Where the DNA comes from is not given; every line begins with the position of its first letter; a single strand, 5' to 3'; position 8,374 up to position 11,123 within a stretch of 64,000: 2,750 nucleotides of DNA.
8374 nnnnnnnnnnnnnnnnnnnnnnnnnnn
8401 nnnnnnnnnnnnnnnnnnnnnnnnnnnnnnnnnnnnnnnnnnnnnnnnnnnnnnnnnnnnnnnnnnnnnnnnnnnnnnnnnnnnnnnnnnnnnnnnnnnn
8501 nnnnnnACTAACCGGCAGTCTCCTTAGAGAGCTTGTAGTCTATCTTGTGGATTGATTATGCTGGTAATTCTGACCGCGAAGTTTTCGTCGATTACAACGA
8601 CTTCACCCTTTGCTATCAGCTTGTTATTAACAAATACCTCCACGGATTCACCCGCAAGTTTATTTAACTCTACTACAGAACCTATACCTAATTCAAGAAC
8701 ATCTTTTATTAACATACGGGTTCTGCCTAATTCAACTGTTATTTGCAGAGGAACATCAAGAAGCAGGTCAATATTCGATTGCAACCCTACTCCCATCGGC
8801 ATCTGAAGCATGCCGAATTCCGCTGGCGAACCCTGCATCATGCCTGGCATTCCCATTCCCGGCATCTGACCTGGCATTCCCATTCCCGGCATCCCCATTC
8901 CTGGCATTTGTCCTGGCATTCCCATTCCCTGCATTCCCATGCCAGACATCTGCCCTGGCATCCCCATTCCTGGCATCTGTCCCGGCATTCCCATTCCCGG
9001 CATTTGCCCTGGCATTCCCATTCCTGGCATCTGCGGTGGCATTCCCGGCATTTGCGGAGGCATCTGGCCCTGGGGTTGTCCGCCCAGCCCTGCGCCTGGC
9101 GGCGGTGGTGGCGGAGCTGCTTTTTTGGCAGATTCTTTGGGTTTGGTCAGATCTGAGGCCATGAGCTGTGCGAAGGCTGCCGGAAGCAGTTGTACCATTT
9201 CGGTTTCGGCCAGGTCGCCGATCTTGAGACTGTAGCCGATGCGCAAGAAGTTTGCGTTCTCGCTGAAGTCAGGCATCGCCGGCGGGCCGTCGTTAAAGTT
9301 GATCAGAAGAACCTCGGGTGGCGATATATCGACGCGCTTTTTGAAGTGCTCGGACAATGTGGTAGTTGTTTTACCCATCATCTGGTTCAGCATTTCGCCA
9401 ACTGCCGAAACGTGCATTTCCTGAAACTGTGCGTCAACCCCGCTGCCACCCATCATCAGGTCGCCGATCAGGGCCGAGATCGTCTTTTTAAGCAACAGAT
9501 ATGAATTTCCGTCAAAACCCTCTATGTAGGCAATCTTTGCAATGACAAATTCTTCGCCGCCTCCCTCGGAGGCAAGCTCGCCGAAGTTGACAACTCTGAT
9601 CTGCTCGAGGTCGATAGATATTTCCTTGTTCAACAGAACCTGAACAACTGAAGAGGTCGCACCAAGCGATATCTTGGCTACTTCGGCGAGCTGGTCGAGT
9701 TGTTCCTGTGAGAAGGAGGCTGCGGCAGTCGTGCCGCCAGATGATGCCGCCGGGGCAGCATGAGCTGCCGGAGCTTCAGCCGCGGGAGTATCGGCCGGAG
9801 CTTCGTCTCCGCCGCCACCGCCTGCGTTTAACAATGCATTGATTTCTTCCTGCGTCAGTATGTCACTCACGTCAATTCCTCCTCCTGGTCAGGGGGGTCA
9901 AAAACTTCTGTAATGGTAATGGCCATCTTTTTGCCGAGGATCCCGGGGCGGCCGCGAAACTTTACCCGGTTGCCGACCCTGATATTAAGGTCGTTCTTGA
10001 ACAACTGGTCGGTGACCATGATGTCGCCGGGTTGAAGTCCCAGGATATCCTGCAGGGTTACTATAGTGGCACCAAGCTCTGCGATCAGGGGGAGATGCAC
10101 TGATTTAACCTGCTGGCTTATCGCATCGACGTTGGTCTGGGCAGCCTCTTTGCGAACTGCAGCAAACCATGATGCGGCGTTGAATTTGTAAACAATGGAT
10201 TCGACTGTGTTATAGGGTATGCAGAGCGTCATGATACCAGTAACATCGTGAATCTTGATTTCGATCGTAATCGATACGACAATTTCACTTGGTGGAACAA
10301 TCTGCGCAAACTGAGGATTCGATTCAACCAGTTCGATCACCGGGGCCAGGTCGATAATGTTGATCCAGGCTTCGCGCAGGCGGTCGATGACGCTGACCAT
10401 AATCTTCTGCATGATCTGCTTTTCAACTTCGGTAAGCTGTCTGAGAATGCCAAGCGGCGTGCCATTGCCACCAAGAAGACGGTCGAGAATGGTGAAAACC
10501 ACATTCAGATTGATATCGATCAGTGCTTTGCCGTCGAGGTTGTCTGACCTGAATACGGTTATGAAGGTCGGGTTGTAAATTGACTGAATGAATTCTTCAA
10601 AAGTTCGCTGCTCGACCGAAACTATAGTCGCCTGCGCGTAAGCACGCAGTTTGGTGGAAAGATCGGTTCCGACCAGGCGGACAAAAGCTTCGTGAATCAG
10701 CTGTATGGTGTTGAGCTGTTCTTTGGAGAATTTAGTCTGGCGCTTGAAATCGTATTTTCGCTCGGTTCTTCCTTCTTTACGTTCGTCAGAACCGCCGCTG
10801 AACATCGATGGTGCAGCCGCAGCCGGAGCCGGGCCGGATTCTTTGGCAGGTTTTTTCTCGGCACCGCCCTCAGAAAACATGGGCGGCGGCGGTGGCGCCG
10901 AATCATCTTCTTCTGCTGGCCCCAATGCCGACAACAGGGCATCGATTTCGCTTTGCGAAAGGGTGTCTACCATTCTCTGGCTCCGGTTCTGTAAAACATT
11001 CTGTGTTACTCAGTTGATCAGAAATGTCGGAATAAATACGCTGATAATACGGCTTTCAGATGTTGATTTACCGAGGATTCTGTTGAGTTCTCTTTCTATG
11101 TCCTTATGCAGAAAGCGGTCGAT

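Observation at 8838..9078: Repeat-encoded Met/Pro/Gly linker inside the flagellar switch protein FliY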

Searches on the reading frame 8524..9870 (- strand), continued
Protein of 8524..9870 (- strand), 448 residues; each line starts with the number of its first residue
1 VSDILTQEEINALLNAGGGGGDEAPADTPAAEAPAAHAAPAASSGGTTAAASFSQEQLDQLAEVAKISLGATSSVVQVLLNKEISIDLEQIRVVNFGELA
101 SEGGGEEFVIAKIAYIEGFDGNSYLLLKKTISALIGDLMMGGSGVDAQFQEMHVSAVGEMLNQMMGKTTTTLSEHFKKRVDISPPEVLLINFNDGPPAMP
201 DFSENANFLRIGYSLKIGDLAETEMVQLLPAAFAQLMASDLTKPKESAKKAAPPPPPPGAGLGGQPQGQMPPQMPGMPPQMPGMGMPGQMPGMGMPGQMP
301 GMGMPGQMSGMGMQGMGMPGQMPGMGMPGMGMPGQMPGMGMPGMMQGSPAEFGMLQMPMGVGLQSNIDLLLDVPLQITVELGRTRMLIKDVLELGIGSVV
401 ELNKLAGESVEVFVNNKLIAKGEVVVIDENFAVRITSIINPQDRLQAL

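Call 58: list_cluster_members(proteins=[P0001, P0002, P0003, P0004, P0007, P0011, P0015, P0020])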
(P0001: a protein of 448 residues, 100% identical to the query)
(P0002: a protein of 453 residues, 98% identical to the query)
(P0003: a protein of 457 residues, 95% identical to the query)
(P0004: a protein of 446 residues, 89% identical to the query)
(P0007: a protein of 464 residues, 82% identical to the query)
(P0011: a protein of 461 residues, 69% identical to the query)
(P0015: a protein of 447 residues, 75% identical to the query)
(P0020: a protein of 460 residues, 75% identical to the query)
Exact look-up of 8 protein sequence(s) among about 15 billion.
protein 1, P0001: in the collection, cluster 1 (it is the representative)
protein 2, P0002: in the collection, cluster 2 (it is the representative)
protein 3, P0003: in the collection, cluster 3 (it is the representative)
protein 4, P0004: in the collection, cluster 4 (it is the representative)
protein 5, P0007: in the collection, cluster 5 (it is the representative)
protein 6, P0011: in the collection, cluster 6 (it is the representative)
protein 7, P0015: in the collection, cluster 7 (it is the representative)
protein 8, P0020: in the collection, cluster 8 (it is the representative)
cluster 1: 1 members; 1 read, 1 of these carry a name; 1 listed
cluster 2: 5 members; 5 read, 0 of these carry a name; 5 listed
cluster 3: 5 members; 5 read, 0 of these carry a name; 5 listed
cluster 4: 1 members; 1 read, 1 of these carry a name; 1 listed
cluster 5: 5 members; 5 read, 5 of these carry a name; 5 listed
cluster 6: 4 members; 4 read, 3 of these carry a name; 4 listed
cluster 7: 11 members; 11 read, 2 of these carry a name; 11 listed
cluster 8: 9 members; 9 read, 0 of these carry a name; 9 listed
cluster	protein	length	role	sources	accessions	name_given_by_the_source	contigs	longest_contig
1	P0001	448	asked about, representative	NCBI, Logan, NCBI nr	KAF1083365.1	MAG: Flagellar motor switch protein FliN [Candidatus Rifleibacterium amylolyticum]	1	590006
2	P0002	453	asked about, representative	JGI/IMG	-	-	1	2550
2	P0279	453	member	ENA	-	-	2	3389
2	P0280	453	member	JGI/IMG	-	-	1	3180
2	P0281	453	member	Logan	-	-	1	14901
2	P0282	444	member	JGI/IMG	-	-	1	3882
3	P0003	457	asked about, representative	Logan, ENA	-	-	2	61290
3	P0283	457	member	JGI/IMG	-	-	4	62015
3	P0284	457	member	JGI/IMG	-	-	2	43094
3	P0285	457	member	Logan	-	-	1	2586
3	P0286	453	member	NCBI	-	-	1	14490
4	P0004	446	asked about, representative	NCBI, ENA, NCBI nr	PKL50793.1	MAG: flagellar motor switch protein FliN [Candidatus Riflebacteria bacterium ...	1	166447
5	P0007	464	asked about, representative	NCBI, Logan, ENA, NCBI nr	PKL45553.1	MAG: flagellar motor switch protein FliN [Candidatus Riflebacteria bacterium ...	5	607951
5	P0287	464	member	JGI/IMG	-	flagellar motor switch protein FliN/FliY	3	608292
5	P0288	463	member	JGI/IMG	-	flagellar motor switch protein FliN/FliY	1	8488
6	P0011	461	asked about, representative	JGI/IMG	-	flagellar motor switch protein FliN/FliY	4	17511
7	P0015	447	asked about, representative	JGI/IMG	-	-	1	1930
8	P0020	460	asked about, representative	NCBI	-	-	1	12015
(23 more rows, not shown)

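Call 60: search_solved_structures(query=window:8527-9870:-, max_evalue=0.001)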
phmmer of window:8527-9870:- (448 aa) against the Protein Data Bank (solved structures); distinct sequences matched with E-value up to 0.001: 12.
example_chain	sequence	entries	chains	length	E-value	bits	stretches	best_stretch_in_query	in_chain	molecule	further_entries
1yab_A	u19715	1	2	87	1.1e-28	104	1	366-447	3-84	chemotaxis protein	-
1o6a_A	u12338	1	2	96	1.1e-28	104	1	366-447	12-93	putative flagellar motor switch protein FliN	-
4hyn_A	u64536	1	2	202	3.8e-28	102.2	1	54-245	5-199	CheC, inhibitor of MCP methylation / FliN fusion protein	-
8umd_D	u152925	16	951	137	1.9e-23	86.7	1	361-447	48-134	Flagellar motor switch protein FliN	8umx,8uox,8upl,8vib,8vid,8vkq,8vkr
4yxb_A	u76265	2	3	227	7.7e-23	84.7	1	361-447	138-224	Flagellar motor switch protein FliM,Flagellar motor switch protein FliN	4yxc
4yxb_D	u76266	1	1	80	1.4e-16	64.2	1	380-447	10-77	FliM::FliN fragment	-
5xrw_C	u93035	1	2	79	4e-16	62.6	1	375-447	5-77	FliY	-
5xrw_A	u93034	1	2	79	7.7e-12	48.5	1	377-440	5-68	FliN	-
1xkr_A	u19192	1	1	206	2e-06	30.6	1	53-189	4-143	chemotaxis protein CheC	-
2f9z_A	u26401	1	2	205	2.2e-06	30.5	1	53-189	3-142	chemotaxis protein CheC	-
1squ_A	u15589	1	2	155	0.00017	24.3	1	113-188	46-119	CheX protein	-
1xko_A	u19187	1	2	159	0.00018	24.2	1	113-188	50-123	CHEMOTAXIS protein cheX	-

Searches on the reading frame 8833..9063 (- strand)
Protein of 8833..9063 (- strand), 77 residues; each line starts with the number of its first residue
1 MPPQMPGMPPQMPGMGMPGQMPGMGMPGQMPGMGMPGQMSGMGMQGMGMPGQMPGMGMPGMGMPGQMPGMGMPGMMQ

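Call 48: find_homologous_proteins(query=window:8833-9063:-, max_evalue=10)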
Query window:8833-9063:- (77 aa): 8 proteins with E <= 10 among 5350 candidates.
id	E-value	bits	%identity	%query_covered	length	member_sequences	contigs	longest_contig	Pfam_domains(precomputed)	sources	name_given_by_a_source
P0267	3.5e-3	35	-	-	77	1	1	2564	-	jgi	jgi:hypothetical protein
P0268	7.8e-1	28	-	-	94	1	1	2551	PF02978.27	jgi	-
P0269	1.3e+0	27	62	51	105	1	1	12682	-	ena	-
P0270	2.9e+0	26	-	-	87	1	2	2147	-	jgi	jgi:hypothetical protein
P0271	4.3e+0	25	-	-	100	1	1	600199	-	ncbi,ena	-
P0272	4.8e+0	25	-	-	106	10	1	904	-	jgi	-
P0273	5.1e+0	25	36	38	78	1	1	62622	-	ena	-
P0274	8.0e+0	24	-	-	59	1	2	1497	-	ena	-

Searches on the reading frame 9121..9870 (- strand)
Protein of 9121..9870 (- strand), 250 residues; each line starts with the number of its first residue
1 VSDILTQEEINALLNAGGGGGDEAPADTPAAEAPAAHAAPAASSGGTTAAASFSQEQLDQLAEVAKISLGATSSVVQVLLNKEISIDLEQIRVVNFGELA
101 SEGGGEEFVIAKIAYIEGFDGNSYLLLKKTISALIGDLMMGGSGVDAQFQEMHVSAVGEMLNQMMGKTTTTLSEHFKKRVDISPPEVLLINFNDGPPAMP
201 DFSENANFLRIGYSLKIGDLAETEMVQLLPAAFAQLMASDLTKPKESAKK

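Call 30: search_protein_representatives(protein=window:9121-9870:-)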
Query: 250 residues. Proteins with E-value up to 0.001 (for the whole library): 1138; up to 1e-10: 680; up to 1e-30: 43. The best 150 are listed.
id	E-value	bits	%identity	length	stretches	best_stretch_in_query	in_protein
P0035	3.5e-88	311.7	62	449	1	2-246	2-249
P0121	6.5e-78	278.1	35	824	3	52-242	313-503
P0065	1.0e-75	270.9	57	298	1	1-250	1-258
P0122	4.5e-67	242.7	61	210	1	1-198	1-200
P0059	1.1e-65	238.1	54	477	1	1-245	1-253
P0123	4.5e-61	223.1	29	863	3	26-241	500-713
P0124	1.2e-58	215.1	30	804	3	18-240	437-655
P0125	4.2e-57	210.1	29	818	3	51-242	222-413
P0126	6.7e-56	206.1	33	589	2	53-241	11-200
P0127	1.1e-52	195.7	35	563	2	53-247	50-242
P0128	2.4e-50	188.0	32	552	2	55-241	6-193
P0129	5.6e-48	180.2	31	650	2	3-241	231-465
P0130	1.4e-46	175.6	31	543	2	53-241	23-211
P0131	1.5e-46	175.6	31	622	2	20-242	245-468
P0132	3.0e-46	174.6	33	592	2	53-241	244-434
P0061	3.6e-42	161.3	43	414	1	52-244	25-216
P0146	4.5e-36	141.3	36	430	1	2-238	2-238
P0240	3.2e-25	105.8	31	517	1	1-245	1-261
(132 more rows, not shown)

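Call 51: list_cluster_members(proteins=[P0146, P0240, P0061, P0089, P0090, P0104, P0114, P0064, P0067, P0111])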
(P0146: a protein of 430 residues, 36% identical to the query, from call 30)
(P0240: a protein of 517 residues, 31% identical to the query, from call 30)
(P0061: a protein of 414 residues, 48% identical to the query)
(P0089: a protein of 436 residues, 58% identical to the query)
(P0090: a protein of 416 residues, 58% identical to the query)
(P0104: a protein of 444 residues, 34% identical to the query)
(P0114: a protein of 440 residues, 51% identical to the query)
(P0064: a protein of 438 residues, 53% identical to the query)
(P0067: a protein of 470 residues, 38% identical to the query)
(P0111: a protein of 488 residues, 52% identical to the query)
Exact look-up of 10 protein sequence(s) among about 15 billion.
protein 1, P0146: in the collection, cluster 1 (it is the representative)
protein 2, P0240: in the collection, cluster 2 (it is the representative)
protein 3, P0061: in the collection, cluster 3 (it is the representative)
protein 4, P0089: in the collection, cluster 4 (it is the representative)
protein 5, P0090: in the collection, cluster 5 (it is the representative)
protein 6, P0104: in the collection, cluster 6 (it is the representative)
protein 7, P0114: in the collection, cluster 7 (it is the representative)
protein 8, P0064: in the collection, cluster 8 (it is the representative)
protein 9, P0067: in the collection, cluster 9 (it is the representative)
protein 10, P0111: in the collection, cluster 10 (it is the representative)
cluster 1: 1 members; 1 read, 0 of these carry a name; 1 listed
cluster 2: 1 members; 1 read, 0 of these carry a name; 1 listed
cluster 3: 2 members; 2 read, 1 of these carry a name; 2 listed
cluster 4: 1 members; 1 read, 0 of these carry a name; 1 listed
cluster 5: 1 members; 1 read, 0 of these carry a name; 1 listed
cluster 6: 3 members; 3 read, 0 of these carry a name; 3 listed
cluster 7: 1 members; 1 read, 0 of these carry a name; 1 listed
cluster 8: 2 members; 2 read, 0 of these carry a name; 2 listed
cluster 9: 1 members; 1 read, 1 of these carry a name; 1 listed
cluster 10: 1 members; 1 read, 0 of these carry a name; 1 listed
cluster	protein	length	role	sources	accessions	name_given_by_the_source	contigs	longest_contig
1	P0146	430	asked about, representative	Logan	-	-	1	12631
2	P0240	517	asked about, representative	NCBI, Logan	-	-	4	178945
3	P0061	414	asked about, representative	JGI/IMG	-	flagellar motor switch protein FliN/FliY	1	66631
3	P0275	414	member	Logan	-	-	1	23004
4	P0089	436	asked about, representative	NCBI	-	-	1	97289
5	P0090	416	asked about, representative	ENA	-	-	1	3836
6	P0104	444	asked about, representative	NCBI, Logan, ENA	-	-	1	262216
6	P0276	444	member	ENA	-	-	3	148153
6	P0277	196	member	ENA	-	-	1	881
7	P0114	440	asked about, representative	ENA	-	-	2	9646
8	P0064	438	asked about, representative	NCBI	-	-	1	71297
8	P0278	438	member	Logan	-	-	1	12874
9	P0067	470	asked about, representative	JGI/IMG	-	flagellar motor switch protein FliN/FliY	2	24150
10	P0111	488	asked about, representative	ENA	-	-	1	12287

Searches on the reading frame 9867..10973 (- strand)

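Call 4: search_protein_families(library=pfam, proteins=[window:9867-10973:-], max_evalue=0.01)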
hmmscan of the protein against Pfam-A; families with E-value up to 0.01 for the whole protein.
window:9867-10973:- (368 aa): 2 families
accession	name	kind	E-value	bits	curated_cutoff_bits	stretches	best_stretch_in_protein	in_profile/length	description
PF02154.20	FliM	-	2.4e-60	204.2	27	1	74-263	1-191/192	Flagellar motor switch protein FliM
PF01052.25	FliMN_C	-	2.8e-19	69.2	23.8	1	287-358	1-72/73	Type III flagellar switch regulator (C-ring) FliN C-term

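Call 5: search_protein_families(library=ncbifam, proteins=[window:9867-10973:-], max_evalue=0.01)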
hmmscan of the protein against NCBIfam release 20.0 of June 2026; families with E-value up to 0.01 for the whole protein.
window:9867-10973:- (368 aa): 7 families
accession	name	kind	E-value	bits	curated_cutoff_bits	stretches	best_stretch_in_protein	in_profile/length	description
TIGR01397.1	fliM_switch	equivalog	1.9e-87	293.4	219.6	1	65-358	27-319/320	flagellar motor switch protein FliM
NF005194.1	PRK06666.1-5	equivalog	2.3e-25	89.5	206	1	69-349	34-317/327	flagellar motor switch protein FliM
NF005995.1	PRK08119.1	equivalog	1.6e-11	44.3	218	2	3-266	2-224/376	flagellar motor switch phosphatase FliY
TIGR02480.1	fliN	equivalog_domain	2.2e-08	33.9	84.05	1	289-359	5-75/77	flagellar motor switch protein FliN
NF006272.1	PRK08432.1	equivalog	4.4e-05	23.2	219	1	117-357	19-263/274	flagellar motor switch protein FliY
NF006273.1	PRK08433.1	equivalog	7.2e-05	23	114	1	291-359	20-88/100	flagellar motor switch protein FliN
NF005275.1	PRK06782.1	equivalog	0.00016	20.6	681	0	278-356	437-514/516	flagellar motor switch protein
